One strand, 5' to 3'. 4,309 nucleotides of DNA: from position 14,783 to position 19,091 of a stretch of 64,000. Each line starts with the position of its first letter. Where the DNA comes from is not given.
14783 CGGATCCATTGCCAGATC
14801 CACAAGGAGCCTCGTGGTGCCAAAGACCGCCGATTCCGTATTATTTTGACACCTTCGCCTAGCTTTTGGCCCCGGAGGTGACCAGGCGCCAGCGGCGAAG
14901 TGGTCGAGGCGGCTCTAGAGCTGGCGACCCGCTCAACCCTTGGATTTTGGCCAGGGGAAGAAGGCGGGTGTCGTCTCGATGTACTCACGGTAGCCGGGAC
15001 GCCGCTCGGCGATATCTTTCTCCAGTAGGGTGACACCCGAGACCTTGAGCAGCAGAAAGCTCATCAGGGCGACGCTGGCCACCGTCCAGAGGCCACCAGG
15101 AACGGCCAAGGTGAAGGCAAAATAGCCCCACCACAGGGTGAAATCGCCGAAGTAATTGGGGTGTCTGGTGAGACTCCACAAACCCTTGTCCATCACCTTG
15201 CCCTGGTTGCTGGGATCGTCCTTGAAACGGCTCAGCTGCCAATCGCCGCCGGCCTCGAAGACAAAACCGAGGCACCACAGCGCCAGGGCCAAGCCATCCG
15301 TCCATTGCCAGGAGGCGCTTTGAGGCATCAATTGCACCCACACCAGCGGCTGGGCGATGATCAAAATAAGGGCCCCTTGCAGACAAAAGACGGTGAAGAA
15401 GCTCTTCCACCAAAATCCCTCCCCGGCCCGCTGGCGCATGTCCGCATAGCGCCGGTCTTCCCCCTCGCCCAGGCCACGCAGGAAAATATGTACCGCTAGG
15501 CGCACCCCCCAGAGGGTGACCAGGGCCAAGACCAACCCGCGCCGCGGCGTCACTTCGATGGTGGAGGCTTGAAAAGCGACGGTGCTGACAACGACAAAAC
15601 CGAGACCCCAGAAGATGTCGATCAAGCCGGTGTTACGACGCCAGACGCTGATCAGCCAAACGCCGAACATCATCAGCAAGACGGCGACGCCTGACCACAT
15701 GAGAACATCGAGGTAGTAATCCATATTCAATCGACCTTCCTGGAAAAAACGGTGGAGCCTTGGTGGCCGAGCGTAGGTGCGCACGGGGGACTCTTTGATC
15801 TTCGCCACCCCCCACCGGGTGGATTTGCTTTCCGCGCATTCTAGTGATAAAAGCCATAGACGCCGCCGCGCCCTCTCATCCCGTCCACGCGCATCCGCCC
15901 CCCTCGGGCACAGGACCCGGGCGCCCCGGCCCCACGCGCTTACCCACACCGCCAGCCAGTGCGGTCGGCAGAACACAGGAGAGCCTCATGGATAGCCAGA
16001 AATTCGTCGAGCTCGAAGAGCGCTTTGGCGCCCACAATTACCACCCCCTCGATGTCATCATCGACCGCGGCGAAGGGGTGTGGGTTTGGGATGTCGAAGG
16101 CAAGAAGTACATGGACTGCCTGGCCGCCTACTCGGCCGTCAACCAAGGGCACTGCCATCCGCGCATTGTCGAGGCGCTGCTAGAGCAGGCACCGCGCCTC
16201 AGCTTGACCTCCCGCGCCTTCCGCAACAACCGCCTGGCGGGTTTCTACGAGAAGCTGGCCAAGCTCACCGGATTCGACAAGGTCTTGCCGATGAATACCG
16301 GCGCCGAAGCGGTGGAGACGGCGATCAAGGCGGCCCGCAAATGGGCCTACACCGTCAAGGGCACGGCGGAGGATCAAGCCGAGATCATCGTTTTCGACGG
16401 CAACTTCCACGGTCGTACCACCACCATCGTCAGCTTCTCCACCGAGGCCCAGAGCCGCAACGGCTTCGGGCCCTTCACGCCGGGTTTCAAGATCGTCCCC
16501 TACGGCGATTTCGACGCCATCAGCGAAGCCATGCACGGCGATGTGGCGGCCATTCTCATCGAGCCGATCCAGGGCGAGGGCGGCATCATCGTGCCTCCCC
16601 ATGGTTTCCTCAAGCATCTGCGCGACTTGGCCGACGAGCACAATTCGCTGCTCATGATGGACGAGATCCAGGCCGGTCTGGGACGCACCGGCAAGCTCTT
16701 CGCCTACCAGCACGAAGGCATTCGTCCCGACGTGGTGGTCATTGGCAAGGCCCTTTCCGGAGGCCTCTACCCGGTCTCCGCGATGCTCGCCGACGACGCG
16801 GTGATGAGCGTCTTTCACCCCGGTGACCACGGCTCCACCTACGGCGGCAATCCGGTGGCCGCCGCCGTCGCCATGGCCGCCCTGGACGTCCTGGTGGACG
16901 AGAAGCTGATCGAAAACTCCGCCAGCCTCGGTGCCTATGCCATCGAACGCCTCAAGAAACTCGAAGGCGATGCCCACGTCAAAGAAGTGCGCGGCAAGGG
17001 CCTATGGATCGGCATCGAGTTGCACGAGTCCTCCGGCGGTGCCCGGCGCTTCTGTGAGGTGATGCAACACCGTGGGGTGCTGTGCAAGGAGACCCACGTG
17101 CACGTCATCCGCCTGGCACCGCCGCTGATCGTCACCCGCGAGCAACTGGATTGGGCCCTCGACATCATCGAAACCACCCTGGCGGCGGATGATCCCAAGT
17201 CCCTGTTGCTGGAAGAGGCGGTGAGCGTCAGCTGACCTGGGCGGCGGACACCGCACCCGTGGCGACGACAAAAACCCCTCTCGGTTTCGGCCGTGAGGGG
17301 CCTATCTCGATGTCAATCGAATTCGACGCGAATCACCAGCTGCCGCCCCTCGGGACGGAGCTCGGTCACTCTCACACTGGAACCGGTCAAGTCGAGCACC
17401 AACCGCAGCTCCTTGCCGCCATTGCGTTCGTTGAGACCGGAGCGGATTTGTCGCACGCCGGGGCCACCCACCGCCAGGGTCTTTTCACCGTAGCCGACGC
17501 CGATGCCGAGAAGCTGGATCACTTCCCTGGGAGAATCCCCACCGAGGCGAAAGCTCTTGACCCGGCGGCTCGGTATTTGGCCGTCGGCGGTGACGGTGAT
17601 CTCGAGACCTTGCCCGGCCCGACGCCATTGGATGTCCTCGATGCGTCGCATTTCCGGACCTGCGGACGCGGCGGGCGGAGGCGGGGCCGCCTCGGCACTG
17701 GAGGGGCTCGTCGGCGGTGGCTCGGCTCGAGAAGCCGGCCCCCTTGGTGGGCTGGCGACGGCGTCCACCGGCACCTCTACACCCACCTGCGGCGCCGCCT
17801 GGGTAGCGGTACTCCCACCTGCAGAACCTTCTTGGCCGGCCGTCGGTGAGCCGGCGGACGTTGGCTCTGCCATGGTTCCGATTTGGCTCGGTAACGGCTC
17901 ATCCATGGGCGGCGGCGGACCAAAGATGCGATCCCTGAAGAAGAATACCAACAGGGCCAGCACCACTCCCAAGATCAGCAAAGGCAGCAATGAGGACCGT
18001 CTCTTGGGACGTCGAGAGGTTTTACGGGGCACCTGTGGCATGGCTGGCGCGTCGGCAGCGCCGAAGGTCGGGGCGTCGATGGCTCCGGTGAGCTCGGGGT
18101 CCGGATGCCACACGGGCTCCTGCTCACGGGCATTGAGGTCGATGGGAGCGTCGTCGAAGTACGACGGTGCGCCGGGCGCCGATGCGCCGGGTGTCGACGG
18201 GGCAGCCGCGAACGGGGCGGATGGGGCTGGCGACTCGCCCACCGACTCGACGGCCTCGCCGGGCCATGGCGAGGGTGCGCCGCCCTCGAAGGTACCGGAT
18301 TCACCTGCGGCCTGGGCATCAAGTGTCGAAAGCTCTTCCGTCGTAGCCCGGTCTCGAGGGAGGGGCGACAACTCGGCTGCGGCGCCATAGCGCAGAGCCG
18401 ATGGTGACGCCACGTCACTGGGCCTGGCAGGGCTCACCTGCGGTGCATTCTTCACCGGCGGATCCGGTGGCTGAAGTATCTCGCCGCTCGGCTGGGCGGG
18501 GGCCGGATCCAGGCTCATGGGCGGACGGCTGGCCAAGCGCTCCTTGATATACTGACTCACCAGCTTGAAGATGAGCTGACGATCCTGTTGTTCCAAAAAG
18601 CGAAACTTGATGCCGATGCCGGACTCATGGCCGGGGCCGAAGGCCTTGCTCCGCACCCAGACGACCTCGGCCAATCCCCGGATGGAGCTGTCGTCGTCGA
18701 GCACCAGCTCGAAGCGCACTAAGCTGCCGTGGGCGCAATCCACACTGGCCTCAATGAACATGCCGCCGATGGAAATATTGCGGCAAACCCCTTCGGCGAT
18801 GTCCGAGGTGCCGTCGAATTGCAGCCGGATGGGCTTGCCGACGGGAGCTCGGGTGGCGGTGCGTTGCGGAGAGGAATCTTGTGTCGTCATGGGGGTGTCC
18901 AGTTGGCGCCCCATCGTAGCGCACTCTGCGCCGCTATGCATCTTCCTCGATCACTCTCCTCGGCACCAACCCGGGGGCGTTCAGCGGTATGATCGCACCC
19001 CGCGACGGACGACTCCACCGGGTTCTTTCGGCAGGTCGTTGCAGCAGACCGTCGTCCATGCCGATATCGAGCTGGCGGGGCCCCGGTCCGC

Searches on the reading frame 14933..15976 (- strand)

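Call 10: search_protein_families(library=pfam, proteins=[window:14933-15976:-], max_evalue=0.001)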
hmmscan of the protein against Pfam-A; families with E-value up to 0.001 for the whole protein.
window:14933-15976:- (347 aa): 2 families
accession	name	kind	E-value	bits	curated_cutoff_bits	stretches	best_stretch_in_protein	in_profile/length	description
PF06966.17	DUF1295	-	3.6e-71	239.8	20.4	1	106-336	1-235/235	Protein of unknown function (DUF1295)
PF02544.21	Steroid_dh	-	6.8e-07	29.8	22.6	1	214-305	29-120/150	3-oxo-5-alpha-steroid 4-dehydrogenase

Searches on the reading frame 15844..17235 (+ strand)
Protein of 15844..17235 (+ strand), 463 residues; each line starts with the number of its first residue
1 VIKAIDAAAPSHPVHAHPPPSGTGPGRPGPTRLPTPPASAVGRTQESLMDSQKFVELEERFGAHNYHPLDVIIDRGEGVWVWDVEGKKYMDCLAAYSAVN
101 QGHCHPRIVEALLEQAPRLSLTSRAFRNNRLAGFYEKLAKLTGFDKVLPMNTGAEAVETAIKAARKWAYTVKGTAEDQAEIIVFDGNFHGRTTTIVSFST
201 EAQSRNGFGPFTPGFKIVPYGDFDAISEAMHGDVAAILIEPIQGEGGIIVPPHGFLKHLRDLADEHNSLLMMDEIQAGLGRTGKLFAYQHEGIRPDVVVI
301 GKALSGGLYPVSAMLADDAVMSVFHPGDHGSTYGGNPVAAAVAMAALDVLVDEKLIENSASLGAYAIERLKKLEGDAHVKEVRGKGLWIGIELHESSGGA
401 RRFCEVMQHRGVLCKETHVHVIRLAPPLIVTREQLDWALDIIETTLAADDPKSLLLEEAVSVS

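Call 10: search_protein_families(library=pfam, proteins=[window:15844-17235:+], max_evalue=0.001)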
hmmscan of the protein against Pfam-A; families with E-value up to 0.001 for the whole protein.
window:15844-17235:+ (463 aa): 1 family
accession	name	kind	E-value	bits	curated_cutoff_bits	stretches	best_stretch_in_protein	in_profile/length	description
PF00202.27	Aminotran_3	-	2.7e-133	445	30.5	1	62-446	2-403/403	Aminotransferase class-III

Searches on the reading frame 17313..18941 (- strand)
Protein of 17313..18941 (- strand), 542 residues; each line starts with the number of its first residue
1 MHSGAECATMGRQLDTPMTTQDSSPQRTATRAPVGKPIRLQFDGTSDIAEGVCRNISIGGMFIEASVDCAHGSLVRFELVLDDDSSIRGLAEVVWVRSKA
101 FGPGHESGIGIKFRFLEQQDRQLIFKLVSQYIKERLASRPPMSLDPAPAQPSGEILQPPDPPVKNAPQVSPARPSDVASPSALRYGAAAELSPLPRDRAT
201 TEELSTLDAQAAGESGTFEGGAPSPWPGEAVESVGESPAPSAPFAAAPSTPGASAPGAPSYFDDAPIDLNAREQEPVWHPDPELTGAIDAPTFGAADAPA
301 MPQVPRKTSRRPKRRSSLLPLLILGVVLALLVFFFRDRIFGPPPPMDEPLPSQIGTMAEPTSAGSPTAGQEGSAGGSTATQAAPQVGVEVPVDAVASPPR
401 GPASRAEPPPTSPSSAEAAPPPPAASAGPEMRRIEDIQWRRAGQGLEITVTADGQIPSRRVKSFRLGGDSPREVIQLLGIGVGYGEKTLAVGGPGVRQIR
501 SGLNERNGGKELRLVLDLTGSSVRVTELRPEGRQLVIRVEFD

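Call 10: search_protein_families(library=pfam, proteins=[window:17313-18941:-], max_evalue=0.001)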
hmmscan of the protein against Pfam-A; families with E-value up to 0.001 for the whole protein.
window:17313-18941:- (542 aa): 1 family
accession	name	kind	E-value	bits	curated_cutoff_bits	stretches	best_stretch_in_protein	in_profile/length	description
PF07238.19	PilZ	-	1.6e-11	44.8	22.5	1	26-128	2-100/102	PilZ domain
